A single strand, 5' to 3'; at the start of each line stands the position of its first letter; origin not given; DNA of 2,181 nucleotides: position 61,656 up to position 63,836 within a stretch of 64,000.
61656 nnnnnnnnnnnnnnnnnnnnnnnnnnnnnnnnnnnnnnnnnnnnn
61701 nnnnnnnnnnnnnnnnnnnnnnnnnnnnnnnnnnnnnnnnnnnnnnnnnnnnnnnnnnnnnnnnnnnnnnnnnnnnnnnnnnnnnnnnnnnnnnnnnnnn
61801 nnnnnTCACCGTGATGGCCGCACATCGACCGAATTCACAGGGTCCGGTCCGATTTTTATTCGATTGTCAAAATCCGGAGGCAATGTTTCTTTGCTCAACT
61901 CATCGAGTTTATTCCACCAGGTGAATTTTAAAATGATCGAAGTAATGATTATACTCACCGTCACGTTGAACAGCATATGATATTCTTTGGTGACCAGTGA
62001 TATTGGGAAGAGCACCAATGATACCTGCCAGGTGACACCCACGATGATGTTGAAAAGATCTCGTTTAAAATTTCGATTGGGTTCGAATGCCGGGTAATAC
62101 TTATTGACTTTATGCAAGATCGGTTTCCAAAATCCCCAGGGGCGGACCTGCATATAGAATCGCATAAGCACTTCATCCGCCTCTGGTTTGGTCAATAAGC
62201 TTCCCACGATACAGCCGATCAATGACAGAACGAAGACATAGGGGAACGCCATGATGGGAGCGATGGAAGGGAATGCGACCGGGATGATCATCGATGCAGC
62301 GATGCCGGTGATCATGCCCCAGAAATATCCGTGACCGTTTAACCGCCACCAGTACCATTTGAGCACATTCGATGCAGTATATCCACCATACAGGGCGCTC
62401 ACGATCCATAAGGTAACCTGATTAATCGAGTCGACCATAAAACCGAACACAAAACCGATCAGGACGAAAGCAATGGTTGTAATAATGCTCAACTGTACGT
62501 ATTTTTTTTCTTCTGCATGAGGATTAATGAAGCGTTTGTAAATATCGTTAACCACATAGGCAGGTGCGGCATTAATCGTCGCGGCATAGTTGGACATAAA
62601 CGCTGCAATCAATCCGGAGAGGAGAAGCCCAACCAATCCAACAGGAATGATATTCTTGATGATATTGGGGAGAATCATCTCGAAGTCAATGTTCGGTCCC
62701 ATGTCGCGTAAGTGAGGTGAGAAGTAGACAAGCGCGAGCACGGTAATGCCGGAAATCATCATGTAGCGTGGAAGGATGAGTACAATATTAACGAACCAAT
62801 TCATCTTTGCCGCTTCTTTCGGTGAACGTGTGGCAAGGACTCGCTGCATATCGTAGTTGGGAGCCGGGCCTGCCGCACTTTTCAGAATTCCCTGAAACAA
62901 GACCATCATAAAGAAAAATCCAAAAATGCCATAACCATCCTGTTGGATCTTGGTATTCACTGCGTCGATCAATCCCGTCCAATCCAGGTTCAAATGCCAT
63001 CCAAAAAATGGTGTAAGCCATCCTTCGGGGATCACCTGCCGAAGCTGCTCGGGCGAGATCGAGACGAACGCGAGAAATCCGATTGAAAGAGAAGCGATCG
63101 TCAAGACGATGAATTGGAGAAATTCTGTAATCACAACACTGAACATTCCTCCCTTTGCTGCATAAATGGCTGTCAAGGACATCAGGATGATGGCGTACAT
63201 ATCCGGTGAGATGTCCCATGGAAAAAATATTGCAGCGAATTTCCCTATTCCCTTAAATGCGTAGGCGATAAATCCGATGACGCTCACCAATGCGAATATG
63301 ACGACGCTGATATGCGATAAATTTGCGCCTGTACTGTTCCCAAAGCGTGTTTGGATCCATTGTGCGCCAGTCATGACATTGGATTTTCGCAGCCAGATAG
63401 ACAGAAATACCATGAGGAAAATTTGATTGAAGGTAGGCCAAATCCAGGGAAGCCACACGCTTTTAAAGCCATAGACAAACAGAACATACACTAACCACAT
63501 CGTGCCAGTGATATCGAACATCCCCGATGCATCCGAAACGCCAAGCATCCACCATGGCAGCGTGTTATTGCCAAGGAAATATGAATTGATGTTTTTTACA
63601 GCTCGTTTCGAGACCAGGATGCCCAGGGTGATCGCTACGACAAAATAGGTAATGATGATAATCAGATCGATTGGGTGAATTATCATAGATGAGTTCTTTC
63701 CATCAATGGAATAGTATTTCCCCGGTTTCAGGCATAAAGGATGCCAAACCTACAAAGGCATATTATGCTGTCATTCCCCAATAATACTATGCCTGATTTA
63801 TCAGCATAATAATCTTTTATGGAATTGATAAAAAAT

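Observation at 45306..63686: Mannan/glucomannan utilisation locus built on T9SS-secreted enzymes plus an SSS-GH130 import/phosphorolysis operon instead of SusC/SusD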

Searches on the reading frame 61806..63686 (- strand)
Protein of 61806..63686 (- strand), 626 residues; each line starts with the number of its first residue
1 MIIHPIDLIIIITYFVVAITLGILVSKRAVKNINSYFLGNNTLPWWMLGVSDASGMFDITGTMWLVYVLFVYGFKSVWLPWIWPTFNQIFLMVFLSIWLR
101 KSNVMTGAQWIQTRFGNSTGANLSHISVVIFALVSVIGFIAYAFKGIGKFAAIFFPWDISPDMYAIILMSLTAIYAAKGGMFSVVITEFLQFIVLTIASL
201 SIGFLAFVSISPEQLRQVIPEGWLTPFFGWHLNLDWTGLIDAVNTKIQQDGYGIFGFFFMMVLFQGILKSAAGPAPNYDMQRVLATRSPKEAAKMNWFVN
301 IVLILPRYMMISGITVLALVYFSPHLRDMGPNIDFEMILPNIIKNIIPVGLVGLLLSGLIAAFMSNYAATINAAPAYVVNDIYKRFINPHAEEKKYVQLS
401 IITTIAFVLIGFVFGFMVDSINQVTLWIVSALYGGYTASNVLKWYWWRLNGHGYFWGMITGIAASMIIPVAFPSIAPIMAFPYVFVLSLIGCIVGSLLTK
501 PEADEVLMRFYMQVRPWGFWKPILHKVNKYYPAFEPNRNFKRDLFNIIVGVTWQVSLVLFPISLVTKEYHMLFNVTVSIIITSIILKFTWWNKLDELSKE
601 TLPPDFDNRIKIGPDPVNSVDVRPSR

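Call 4: search_protein_families(library=pfam, proteins=[window:61806-63686:-], max_evalue=0.01)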
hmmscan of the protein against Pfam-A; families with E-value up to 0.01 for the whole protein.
window:61806-63686:- (626 aa): 1 family
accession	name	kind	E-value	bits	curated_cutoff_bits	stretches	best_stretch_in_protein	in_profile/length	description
PF00474.23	SSF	-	3.5e-31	108.9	22.8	1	36-461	1-406/406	Sodium:solute symporter family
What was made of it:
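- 61806..63686 (-): Sodium:solute symporter (SSS) family inner-membrane transporter, the first gene of the SSS-GH130-GH5 unit. PF00474 at 109 bits (call 4).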

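Call 8: search_protein_families(library=ncbifam, proteins=[window:61806-63686:-], max_evalue=0.001)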
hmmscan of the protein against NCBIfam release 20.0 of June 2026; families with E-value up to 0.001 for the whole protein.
window:61806-63686:- (626 aa): 6 families
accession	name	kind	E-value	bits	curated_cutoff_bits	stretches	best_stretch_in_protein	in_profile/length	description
TIGR00813.1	sss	superfamily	1.3e-31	110.1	184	1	36-461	1-411/411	sodium/solute symporter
TIGR02121.1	Na_Pro_sym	equivalog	6.5e-14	51.5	515.5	1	282-507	253-477/488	sodium/proline symporter PutP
NF007790.0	PRK10484.1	equivalog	1.4e-12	47.2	401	1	280-436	266-415/527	solute:sodium symporter family transporter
TIGR03648.1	Na_symport_lg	subfamily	4.2e-12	45.3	320.75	2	347-472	358-484/547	VC_2705 family sodium/solute symporter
TIGR02119.1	panF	equivalog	3.6e-11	42.7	328.05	1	311-500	273-469/471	sodium/pantothenate symporter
NF011948.0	PRK15419.1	equivalog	4.9e-07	29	955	1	332-510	307-484/502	sodium/proline symporter PutP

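Call 14: find_encoding_contigs(protein=window:61806-63686:-, flank=10000, max_places=6)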
Protein window:61806-63686:- (626 aa): no gene with exactly this product is on record in the collection.

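Call 20: find_homologous_proteins(query=window:61806-63686:-, max_evalue=1e-20)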
Query window:61806-63686:- (626 aa): 8000 proteins with E <= 1e-20 among 8000 candidates; the best 120 are listed.
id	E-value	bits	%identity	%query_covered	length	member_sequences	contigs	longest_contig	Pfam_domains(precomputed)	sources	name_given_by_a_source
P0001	0.0e+0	1186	83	97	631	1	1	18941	PF00474.24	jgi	jgi:solute:Na+ symporter, SSS family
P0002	0.0e+0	1180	83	97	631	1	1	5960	PF00474.24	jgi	jgi:Na+/proline symporter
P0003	0.0e+0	1176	84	97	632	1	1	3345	PF00474.24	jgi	jgi:SSS family solute:Na+ symporter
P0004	0.0e+0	1175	81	100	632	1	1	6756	PF00474.24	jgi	jgi:SSS family solute:Na+ symporter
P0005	0.0e+0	1174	84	98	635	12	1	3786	PF00474.24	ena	-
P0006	0.0e+0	1171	83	97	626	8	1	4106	PF00474.24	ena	-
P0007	0.0e+0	1171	83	97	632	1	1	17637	PF00474.24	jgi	jgi:solute:Na+ symporter, SSS family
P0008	0.0e+0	1168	81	100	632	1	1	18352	PF00474.24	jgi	jgi:solute:Na+ symporter, SSS family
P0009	0.0e+0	1167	83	97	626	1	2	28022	PF00474.24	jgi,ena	-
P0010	0.0e+0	1166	83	97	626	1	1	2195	PF00474.24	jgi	jgi:Na+/proline symporter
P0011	0.0e+0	1163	82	99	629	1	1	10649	PF00474.24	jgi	jgi:solute:Na+ symporter, SSS family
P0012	0.0e+0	1160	82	97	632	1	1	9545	PF00474.24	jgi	jgi:solute:Na+ symporter, SSS family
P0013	0.0e+0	1159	81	97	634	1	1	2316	PF00474.24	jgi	jgi:Na+/proline symporter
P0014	0.0e+0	1158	80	99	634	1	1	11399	PF00474.24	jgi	jgi:Na+/proline symporter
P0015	0.0e+0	1158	83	97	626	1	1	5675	PF00474.24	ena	-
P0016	0.0e+0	1157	81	98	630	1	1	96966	PF00474.24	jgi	jgi:Na+/proline symporter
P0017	0.0e+0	1156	81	98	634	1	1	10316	PF00474.24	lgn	-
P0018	0.0e+0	1155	81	98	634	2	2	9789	PF00474.24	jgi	jgi:Na+/proline symporter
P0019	0.0e+0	1155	80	99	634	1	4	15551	PF00474.24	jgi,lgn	jgi:Na+/proline symporter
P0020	0.0e+0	1154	80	99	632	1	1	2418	PF00474.24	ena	-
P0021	0.0e+0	1154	80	99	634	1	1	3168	PF00474.24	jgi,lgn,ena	-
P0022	0.0e+0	1151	81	97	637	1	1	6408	PF00474.24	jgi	jgi:SSS family solute:Na+ symporter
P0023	0.0e+0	1151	80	99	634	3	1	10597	PF00474.24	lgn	-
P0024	0.0e+0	1148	80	100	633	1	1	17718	PF00474.24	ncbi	ncbi:MAG: sodium:solute symporter family protein [Ignavibacteriaceae bacterium]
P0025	0.0e+0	1148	82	98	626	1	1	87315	PF00474.24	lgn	-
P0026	0.0e+0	1146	80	99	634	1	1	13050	PF00474.24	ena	-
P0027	0.0e+0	1144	81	98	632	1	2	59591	PF00474.24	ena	-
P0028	0.0e+0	1141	81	97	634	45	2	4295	PF00474.24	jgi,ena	jgi:Na+/proline symporter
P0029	0.0e+0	1141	81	98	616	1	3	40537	PF00474.24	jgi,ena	jgi:Na+/proline symporter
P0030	0.0e+0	1139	81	97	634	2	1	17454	PF00474.24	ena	-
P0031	0.0e+0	1139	81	98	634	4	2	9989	PF00474.24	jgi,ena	jgi:Na+/proline symporter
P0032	0.0e+0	1139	81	100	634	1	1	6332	PF00474.24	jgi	jgi:solute:Na+ symporter, SSS family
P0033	0.0e+0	1139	82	95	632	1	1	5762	PF00474.24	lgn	-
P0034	0.0e+0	1137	81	98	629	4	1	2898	PF00474.24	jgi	-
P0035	0.0e+0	1134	80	100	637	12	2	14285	PF00474.24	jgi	jgi:Na+/proline symporter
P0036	0.0e+0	1132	80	98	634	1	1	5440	PF00474.24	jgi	jgi:Na+/proline symporter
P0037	0.0e+0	1132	80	97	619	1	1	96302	PF00474.24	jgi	jgi:solute:Na+ symporter, SSS family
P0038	0.0e+0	1132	80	98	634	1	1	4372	PF00474.24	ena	-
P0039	0.0e+0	1131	80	98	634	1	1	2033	PF00474.24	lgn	-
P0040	0.0e+0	1131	80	98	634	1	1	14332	PF00474.24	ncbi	-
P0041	0.0e+0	1130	80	98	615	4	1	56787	PF00474.24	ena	-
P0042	0.0e+0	1129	80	98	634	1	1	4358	PF00474.24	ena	-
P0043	0.0e+0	1129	79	98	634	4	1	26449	PF00474.24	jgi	jgi:SSS family solute:Na+ symporter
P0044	0.0e+0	1129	78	98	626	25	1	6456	PF00474.24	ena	-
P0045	0.0e+0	1129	79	97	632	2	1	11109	PF00474.24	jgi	jgi:Na+/proline symporter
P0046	0.0e+0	1129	80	98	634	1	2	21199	PF00474.24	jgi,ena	-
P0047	0.0e+0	1129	80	98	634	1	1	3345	PF00474.24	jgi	jgi:Na+/proline symporter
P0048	0.0e+0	1129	80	97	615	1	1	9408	PF00474.24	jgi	jgi:solute:Na+ symporter, SSS family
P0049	0.0e+0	1128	81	98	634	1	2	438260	PF00474.24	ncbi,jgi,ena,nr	ncbi:MAG TPA: sodium:solute symporter family protein [Bacteroidota bacterium]|nr:sodium:solute sympo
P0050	0.0e+0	1128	80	96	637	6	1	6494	PF00474.24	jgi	-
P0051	0.0e+0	1128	79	97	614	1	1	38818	PF00474.24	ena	-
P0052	0.0e+0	1127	79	100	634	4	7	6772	PF00474.24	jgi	jgi:SSS family solute:Na+ symporter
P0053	0.0e+0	1127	79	100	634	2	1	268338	PF00474.24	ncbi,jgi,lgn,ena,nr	ncbi:MAG TPA: sodium:solute symporter family protein [Bacteroidota bacterium]|nr:sodium:solute sympo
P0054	0.0e+0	1127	79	98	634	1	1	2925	PF00474.24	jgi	jgi:Na+/proline symporter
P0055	0.0e+0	1127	80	96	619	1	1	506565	PF00474.24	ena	-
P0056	0.0e+0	1127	80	98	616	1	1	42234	PF00474.24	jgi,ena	-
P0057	0.0e+0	1126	80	97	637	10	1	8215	PF00474.24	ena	-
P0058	0.0e+0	1125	80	96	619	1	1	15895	PF00474.24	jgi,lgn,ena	-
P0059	0.0e+0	1125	78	97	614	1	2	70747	PF00474.24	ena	-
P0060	0.0e+0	1121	81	98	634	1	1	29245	PF00474.24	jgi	jgi:solute:Na+ symporter, SSS family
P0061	0.0e+0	1121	81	98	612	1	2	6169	PF00474.24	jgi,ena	jgi:Na+/proline symporter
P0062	0.0e+0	1120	79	97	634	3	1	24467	PF00474.24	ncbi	-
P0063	0.0e+0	1119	81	98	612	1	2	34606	PF00474.24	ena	-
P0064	0.0e+0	1119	78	100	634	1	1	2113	PF00474.24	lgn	-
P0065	0.0e+0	1118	81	97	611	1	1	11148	PF00474.24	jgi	-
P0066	0.0e+0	1117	78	98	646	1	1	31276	PF00474.24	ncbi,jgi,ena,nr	ncbi:MAG TPA: sodium:solute symporter family protein [Bacteroidota bacterium]|nr:sodium:solute sympo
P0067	0.0e+0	1117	79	97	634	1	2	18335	PF00474.24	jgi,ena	-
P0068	0.0e+0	1116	79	97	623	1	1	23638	PF00474.24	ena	-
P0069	0.0e+0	1115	78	97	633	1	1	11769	PF00474.24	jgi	jgi:SSS family solute:Na+ symporter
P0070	0.0e+0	1115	77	100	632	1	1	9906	PF00474.24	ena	-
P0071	0.0e+0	1115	80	98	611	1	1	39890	PF00474.24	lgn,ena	-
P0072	0.0e+0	1114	77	99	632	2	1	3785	PF00474.24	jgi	-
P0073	0.0e+0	1114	77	100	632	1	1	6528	PF00474.24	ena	-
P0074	0.0e+0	1114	78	98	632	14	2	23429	PF00474.24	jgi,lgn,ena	jgi:Na+/proline symporter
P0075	0.0e+0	1113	80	98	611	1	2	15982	PF00474.24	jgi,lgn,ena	jgi:Na+/proline symporter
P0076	0.0e+0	1113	80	98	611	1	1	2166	PF00474.24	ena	-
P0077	0.0e+0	1112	80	98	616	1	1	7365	PF00474.24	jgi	jgi:Na+/proline symporter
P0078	0.0e+0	1112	77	100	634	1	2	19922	PF00474.24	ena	-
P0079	0.0e+0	1112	80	98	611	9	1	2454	PF00474.24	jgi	jgi:Na+/proline symporter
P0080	0.0e+0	1110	79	97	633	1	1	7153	PF00474.24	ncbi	-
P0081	0.0e+0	1109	77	100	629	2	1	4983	PF00474.24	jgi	jgi:Na+/proline symporter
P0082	0.0e+0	1109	77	99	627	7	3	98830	PF00474.24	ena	-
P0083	0.0e+0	1108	79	98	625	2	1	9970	PF00474.24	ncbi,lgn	ncbi:MAG: sodium:solute symporter family protein [Acidobacteriota bacterium]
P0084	0.0e+0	1108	78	98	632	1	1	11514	PF00474.24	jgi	jgi:SSS family solute:Na+ symporter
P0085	0.0e+0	1107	78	97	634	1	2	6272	PF00474.24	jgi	jgi:solute:Na+ symporter, SSS family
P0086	0.0e+0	1106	79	97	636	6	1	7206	PF00474.24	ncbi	-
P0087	0.0e+0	1106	77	100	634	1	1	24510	PF00474.24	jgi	jgi:SSS family solute:Na+ symporter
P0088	0.0e+0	1106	78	98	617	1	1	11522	PF00474.24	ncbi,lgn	-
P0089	0.0e+0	1105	77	100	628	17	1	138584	PF00474.24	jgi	jgi:solute:Na+ symporter, SSS family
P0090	0.0e+0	1103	77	100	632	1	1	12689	PF00474.24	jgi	jgi:SSS family solute:Na+ symporter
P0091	0.0e+0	1101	77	98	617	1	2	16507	PF00474.24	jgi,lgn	jgi:solute:Na+ symporter, SSS family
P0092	0.0e+0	1101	76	99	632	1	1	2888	PF00474.24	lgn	-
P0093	0.0e+0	1100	80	97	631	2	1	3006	PF00474.24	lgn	-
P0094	0.0e+0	1100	79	98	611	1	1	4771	PF00474.24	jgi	jgi:solute:Na+ symporter, SSS family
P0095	0.0e+0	1099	77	98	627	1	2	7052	PF00474.24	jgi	jgi:Na+/proline symporter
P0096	0.0e+0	1098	77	99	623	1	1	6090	PF00474.24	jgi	jgi:solute:Na+ symporter, SSS family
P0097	0.0e+0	1098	78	98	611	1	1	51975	PF00474.24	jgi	jgi:Na+/proline symporter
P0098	0.0e+0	1096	78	96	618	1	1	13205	PF00474.24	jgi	jgi:solute:Na+ symporter, SSS family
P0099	0.0e+0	1095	79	98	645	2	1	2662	PF00474.24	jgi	jgi:solute:Na+ symporter, SSS family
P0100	0.0e+0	1093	75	100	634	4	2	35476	PF00474.24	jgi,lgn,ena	jgi:Na+/proline symporter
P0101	0.0e+0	1091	78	98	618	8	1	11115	PF00474.24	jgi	jgi:solute:Na+ symporter, SSS family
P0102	0.0e+0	1088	80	95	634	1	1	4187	PF00474.24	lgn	-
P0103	0.0e+0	1088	77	97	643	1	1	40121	PF00474.24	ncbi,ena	-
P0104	0.0e+0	1087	76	98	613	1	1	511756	PF00474.24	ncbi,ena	-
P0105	0.0e+0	1086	78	98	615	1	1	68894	PF00474.24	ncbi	-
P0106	0.0e+0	1083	76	98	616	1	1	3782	PF00474.24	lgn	-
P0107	0.0e+0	1082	82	92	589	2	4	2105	PF00474.24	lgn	-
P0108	0.0e+0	1082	77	97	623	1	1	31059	PF00474.24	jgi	jgi:solute:Na+ symporter, SSS family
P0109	0.0e+0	1082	78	96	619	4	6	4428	PF00474.24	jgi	jgi:Na+/proline symporter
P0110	0.0e+0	1081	83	90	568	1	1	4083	PF00474.24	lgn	-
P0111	0.0e+0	1077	76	97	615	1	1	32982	PF00474.24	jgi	jgi:solute:Na+ symporter, SSS family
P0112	0.0e+0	1076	77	97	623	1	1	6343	PF00474.24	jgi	jgi:solute:Na+ symporter, SSS family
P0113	0.0e+0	1076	78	96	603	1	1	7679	PF00474.24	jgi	jgi:Na+/proline symporter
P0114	0.0e+0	1075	76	97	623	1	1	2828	PF00474.24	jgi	jgi:solute:Na+ symporter, SSS family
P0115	0.0e+0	1074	76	97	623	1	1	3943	PF00474.24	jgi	jgi:solute:Na+ symporter, SSS family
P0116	0.0e+0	1064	79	92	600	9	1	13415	PF00474.24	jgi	-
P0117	0.0e+0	1059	76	98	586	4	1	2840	PF00474.24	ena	-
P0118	0.0e+0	1044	80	90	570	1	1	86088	PF00474.24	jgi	jgi:Na+/proline symporter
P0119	0.0e+0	1039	73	98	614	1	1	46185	PF00474.24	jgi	jgi:Na+/proline symporter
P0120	0.0e+0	1034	80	91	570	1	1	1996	PF00474.24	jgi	jgi:SSS family solute:Na+ symporter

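Call 21: find_encoding_contigs(protein=P0016, flank=10000, max_places=2)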
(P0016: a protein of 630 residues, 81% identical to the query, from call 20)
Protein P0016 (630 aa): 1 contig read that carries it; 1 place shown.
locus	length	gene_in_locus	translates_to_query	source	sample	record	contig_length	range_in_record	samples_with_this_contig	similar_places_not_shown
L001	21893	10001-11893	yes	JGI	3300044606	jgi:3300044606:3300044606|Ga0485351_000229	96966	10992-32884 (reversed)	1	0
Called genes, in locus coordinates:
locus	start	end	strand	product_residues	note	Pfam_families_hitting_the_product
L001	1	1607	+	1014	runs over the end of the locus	PF00873:ACR_tran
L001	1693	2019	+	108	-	-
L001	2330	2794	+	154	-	PF11396:PepSY_like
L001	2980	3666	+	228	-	PF01569:PAP2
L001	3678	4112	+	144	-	PF00892:EamA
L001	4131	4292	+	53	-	-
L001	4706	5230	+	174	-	-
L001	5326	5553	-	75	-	PF00589:Phage_integrase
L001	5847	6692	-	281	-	PF01435:Peptidase_M48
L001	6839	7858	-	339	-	PF01018:GTP1_OBG, PF02421:FeoB_N, PF01926:MMR_HSR1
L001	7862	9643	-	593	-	-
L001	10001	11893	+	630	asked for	PF00474:SSF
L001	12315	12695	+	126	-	PF08281:Sigma70_r4_2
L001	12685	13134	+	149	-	-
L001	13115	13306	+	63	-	-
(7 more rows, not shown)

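Call 22: find_encoding_contigs(protein=P0049, flank=10000, max_places=2)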
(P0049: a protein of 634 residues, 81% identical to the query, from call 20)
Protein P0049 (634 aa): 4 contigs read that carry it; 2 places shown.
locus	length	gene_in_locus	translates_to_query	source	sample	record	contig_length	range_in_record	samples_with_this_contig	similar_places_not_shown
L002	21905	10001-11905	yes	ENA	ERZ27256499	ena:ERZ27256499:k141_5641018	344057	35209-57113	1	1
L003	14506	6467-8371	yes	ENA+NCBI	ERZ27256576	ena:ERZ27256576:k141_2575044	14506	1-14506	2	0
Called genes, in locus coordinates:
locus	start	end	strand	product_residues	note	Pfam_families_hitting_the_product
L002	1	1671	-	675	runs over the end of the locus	PF00657:Lipase_GDSL (faint), PF13472:Lipase_GDSL_2 (faint), PF00515:TPR_1 (faint), PF07719:TPR_2 (faint), PF13181:TPR_8 (faint), PF13414:TPR_11 (faint), PF13428:TPR_14 (faint), PF13432:TPR_16 (faint), +6 more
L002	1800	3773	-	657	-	PF18962:Por_Secre_tail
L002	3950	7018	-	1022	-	PF13620:CarboxypepD_reg, PF13715:CarbopepD_reg_2, PF07715:Plug, PF00593:TonB_dep_Rec_b-barrel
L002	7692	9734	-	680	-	PF03629:SASA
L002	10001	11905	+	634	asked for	PF00474:SSF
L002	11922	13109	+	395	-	PF04041:Glyco_hydro_130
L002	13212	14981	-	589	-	PF00933:Glyco_hydro_3, PF01915:Glyco_hydro_3_C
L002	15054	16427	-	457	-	PF07221:GlcNAc_2-epim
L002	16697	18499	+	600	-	PF00150:Cellulase (weak), PF26410:GH5_mannosidase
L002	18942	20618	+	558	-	PF00474:SSF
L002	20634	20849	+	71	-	-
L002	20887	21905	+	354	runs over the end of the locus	PF01087:GalP_UDP_transf, PF02744:GalP_UDP_tr_C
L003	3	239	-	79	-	?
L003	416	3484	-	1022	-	PF13620:CarboxypepD_reg, PF13715:CarbopepD_reg_2, PF07715:Plug, PF00593:TonB_dep_Rec_b-barrel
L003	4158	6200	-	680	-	PF03629:SASA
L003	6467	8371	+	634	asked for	PF00474:SSF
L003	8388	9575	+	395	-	PF04041:Glyco_hydro_130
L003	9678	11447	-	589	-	PF00933:Glyco_hydro_3, PF01915:Glyco_hydro_3_C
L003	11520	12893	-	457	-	PF07221:GlcNAc_2-epim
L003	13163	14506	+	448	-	PF00150:Cellulase (weak), PF26410:GH5_mannosidase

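Call 23: find_encoding_contigs(protein=P0025, flank=10000, max_places=2)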
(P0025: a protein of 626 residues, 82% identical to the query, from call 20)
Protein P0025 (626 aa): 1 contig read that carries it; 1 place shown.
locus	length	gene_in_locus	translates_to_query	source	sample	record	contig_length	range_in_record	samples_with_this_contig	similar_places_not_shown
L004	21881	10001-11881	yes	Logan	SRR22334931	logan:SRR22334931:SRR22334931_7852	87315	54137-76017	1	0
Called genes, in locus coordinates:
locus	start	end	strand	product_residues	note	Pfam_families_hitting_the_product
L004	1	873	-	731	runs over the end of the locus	PF17957:Big_7, PF16990:CBM_35, PF18962:Por_Secre_tail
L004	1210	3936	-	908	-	PF13229:Beta_helix (faint), PF18962:Por_Secre_tail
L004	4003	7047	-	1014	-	PF13620:CarboxypepD_reg, PF13715:CarbopepD_reg_2, PF07715:Plug, PF00593:TonB_dep_Rec_b-barrel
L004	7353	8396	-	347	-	PF17996:CE2_N, PF00657:Lipase_GDSL (weak), PF13472:Lipase_GDSL_2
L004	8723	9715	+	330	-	PF04041:Glyco_hydro_130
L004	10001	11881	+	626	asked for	PF00474:SSF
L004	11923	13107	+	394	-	PF04041:Glyco_hydro_130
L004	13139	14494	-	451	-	PF07221:GlcNAc_2-epim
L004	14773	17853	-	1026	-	PF00150:Cellulase (faint), PF02449:Glyco_hydro_42 (weak)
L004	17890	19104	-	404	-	PF02065:Melibiase (faint), PF16499:Melibiase_2, PF17801:Melibiase_C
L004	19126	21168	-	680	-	PF03629:SASA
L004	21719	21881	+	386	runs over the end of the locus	-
